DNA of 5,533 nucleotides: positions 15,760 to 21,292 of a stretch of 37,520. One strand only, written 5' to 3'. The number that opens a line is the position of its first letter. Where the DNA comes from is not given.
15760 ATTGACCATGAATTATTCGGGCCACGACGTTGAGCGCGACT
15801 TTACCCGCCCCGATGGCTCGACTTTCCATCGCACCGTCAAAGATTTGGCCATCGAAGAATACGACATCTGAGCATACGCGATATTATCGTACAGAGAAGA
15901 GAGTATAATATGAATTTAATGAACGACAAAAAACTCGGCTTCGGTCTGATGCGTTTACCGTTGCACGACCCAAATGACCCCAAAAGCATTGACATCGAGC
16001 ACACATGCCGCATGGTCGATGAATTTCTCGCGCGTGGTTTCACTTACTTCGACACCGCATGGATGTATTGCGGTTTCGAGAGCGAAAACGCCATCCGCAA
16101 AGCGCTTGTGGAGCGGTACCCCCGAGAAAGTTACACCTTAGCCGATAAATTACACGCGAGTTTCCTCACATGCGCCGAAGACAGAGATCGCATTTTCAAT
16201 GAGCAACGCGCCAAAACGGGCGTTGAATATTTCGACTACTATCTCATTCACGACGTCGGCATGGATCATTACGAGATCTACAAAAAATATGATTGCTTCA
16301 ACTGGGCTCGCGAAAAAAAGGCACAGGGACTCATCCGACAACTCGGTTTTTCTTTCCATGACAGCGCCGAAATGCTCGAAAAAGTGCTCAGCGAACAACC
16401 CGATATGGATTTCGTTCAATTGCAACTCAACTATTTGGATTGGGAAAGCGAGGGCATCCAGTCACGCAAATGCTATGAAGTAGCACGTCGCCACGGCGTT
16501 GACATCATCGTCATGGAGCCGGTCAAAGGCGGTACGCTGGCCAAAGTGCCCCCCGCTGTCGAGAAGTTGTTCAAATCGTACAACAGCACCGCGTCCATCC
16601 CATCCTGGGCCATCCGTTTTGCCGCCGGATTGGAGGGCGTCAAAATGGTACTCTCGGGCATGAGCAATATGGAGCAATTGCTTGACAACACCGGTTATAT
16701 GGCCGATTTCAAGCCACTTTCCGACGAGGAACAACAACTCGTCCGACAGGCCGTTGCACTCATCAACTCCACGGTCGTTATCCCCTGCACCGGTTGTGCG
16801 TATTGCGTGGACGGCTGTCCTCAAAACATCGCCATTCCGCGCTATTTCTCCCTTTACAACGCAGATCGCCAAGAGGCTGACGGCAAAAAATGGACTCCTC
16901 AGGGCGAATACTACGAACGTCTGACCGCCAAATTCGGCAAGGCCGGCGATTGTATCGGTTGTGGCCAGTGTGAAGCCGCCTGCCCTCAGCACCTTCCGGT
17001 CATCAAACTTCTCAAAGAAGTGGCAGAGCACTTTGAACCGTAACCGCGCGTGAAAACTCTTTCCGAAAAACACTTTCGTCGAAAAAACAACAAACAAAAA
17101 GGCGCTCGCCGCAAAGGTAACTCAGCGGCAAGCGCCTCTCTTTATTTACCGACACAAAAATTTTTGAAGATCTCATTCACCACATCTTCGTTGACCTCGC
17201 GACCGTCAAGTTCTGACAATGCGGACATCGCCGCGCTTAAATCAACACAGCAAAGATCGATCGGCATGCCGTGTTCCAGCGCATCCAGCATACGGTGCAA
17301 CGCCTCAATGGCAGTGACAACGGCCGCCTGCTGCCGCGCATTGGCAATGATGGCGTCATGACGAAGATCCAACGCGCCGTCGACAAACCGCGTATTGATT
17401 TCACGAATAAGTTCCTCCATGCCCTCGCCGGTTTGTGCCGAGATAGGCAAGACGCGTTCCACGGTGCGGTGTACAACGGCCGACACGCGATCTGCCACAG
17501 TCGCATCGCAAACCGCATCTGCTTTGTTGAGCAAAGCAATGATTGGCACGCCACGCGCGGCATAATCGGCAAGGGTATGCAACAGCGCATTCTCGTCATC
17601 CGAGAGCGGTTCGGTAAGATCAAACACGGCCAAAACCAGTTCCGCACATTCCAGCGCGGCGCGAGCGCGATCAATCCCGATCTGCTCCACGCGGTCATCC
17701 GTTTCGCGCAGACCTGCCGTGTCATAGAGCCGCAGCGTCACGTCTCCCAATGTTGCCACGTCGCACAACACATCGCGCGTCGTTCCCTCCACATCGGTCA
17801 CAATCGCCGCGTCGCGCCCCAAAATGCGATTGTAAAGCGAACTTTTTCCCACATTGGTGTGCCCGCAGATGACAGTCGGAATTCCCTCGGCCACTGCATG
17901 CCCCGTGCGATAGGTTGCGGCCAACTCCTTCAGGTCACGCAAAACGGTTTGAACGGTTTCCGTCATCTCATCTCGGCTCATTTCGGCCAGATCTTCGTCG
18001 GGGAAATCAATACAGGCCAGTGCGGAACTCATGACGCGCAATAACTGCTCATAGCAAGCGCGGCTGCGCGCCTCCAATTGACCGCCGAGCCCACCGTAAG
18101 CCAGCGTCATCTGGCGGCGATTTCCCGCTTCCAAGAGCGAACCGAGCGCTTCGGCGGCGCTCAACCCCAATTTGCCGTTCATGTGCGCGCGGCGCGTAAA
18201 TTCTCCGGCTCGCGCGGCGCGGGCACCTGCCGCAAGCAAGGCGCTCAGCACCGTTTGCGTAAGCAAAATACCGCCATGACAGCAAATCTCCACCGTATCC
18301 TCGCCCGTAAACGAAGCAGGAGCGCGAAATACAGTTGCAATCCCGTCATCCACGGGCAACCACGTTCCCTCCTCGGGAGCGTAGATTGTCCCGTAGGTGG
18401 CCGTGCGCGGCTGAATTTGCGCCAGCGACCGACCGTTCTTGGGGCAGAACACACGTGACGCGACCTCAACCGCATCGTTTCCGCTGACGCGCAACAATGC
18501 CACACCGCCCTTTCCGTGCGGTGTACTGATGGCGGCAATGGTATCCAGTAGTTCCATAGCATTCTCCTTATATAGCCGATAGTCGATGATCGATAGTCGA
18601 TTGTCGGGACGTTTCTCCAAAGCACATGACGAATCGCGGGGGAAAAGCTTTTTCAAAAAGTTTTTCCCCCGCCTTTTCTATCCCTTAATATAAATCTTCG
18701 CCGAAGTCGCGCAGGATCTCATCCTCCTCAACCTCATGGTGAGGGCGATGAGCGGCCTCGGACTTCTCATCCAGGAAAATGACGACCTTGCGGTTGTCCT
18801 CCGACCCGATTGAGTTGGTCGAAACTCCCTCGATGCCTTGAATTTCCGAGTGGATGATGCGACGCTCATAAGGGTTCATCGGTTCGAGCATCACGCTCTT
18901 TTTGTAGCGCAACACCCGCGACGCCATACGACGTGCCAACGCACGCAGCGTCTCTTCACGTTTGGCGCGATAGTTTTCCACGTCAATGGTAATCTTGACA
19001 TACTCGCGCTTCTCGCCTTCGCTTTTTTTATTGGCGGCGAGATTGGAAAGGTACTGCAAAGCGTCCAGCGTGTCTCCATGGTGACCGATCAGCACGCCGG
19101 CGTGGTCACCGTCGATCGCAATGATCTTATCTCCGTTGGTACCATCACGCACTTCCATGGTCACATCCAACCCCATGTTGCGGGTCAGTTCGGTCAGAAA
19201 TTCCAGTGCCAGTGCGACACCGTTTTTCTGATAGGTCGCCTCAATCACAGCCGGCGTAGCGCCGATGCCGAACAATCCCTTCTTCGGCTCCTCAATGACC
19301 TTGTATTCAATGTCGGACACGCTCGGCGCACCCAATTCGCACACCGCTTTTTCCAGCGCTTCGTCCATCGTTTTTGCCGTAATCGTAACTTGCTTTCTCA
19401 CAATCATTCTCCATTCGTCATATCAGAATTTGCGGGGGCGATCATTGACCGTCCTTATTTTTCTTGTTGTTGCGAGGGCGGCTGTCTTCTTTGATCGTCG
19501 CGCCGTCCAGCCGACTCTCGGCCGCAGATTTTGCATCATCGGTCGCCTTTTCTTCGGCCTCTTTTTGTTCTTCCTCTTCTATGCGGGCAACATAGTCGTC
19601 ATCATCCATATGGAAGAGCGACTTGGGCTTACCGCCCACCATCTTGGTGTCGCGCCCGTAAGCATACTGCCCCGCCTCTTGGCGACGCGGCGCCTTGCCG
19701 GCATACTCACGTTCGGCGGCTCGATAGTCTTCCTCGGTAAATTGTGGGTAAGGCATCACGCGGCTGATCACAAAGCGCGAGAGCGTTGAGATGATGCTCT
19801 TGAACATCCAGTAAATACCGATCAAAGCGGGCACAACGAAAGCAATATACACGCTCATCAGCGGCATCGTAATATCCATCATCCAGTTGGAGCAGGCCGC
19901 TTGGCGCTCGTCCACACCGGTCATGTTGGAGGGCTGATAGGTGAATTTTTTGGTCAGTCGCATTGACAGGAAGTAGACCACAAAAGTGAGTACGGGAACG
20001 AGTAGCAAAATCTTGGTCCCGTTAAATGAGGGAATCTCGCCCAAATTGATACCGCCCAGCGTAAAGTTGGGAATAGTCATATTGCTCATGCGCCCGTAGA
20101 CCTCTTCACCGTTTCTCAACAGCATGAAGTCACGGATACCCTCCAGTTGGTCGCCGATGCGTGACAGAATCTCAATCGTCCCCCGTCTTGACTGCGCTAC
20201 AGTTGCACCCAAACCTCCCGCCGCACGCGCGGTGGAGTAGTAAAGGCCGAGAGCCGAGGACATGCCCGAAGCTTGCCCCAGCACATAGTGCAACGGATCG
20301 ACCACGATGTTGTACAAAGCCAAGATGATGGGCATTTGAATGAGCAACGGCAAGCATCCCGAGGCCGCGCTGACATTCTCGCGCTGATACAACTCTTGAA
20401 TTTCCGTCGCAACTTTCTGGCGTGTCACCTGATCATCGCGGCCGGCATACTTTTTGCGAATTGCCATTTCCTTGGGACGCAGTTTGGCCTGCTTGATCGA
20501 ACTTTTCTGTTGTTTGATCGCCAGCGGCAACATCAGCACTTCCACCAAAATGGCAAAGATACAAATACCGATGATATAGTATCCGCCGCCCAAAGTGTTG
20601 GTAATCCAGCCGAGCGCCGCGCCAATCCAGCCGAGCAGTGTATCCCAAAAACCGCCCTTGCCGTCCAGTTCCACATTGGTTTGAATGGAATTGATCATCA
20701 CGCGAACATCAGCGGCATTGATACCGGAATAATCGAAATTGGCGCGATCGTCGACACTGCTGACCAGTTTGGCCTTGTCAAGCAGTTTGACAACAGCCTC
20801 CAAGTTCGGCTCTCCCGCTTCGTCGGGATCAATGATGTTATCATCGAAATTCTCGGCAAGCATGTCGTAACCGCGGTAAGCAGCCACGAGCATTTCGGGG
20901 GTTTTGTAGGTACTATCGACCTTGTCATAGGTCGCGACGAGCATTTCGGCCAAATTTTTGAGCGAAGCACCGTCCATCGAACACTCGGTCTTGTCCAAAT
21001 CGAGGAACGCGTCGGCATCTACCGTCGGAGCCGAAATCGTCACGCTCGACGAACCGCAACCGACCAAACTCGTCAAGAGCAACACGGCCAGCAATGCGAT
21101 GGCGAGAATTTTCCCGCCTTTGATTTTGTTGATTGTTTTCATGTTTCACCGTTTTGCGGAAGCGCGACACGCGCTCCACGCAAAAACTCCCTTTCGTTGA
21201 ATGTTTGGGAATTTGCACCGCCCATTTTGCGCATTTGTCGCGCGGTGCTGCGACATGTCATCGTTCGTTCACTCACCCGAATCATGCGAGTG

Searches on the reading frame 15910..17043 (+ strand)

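Call 61: search_protein_families(library=pfam, proteins=[window:15910-17043:+], max_evalue=0.00001)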
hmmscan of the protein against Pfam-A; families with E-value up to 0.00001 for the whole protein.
window:15910-17043:+ (377 aa): 8 families
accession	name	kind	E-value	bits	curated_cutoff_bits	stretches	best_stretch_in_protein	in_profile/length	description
PF00248.27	Aldo_ket_red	-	6.5e-41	140.7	24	1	8-281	1-289/291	Aldo/keto reductase family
PF13187.11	Fer4_9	-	2.4e-10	40.7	27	1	293-361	2-50/52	4Fe-4S dicluster domain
PF13534.11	Fer4_17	-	7.9e-10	39.6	22.2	1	293-362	2-60/61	4Fe-4S dicluster domain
PF12838.12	Fer4_7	-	5.8e-08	33.5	27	1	293-360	2-50/52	4Fe-4S dicluster domain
PF14697.11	Fer4_21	-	1.3e-07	32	35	0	347-360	7-20/59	4Fe-4S dicluster domain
PF13237.11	Fer4_10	-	2.2e-07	31.1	25.5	1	292-359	8-53/53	4Fe-4S dicluster domain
PF13183.11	Fer4_8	-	3.1e-07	31.3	27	1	292-361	4-67/68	4Fe-4S dicluster domain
PF13484.11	Fer4_16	-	2.3e-06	28.7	30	1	293-360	2-65/66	4Fe-4S double cluster binding domain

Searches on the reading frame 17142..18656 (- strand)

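Call 61: search_protein_families(library=pfam, proteins=[window:17142-18656:-], max_evalue=0.00001)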
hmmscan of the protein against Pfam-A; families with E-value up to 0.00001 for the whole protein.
window:17142-18656:- (504 aa): 6 families
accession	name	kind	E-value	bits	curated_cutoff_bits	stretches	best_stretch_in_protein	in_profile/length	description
PF12631.12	MnmE_helical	-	9.5e-45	153.7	40.1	1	165-501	1-211/211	MnmE helical domain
PF10396.14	TrmE_N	-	1.3e-39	135.5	29.8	1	39-162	1-117/117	GTP-binding protein TrmE N-terminus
PF01926.29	MMR_HSR1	-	1.8e-20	73.6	21.9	1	262-378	3-113/113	50S ribosome-binding GTPase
PF03193.22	RsgA_GTPase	-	2.2e-09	37.8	30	0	344-423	29-107/174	RsgA GTPase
PF02421.24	FeoB_N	-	1.5e-07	31.5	27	1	262-420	4-156/156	Ferrous iron transport protein B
PF00009.33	GTP_EFTU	-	3e-07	30.6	26.5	0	333-422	88-184/188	Elongation factor Tu GTP binding domain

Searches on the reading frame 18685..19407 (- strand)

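Call 61: search_protein_families(library=pfam, proteins=[window:18685-19407:-], max_evalue=0.00001)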
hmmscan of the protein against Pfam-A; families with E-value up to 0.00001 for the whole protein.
window:18685-19407:- (240 aa): 3 families
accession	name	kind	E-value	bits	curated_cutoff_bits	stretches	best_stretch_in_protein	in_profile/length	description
PF01424.28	R3H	-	9.8e-19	67.6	26.8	1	152-211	1-59/60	R3H domain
PF14804.11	Jag_N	-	4.2e-17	62.7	25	1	9-59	1-50/50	Jag N-terminus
PF13083.13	KH_KhpA-B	-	4.9e-13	49.2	32.1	1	68-130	5-67/73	KhpA/KhpB, KH domain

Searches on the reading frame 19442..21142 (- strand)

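Call 61: search_protein_families(library=pfam, proteins=[window:19442-21142:-], max_evalue=0.00001)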
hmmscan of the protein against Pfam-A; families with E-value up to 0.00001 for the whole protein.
window:19442-21142:- (566 aa): 1 family
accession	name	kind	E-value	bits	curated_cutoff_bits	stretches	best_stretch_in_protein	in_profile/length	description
PF02096.25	60KD_IMP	-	6e-36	124.3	35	1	189-460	1-162/163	60Kd inner membrane protein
